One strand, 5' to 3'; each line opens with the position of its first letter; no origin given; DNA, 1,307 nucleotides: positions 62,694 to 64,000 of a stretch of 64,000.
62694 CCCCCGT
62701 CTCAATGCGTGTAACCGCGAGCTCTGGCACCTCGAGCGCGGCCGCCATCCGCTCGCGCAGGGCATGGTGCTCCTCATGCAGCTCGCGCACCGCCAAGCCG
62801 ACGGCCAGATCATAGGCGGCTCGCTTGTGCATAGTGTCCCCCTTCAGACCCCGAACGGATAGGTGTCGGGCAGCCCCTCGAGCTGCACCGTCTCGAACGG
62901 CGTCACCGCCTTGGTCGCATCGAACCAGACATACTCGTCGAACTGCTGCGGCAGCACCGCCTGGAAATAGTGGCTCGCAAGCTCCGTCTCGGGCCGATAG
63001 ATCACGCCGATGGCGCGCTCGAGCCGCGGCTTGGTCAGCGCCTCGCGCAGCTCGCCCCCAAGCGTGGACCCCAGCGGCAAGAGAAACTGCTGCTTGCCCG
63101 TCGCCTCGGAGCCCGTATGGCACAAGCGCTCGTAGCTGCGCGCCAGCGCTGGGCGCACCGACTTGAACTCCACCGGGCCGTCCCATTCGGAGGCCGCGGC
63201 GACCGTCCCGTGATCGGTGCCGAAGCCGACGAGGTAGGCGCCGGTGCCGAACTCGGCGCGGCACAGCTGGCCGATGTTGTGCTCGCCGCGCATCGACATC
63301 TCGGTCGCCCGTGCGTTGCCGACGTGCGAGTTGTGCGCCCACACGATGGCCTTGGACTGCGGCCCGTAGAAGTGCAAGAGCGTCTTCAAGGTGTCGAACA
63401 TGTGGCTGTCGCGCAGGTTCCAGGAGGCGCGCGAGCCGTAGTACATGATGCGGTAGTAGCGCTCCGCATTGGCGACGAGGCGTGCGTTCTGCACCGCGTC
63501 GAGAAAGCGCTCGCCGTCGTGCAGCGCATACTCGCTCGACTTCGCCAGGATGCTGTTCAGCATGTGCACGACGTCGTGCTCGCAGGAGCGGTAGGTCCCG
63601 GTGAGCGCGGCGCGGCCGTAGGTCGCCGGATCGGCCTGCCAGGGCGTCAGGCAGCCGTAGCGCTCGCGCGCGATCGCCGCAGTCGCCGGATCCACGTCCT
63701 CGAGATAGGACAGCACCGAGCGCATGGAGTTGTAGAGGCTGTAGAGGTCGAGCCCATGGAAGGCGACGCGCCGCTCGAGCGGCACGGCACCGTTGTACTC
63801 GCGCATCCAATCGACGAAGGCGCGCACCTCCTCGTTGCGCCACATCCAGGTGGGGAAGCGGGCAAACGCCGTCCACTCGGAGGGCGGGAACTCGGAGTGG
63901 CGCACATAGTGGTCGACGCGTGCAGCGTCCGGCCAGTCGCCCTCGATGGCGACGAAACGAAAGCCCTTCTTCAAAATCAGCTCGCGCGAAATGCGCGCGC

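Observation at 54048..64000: Putative low-oxygen/dormancy island centred on an FNR/FixK box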

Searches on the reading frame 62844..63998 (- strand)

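Call 7: search_protein_families(library=pfam, proteins=[window:62844-63998:-])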
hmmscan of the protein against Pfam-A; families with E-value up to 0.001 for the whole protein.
window:62844-63998:- (384 aa): 1 family
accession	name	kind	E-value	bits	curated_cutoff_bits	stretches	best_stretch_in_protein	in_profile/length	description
PF05139.19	Erythro_esteras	-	6.1e-134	447.7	26.4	1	10-362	3-358/358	Erythromycin esterase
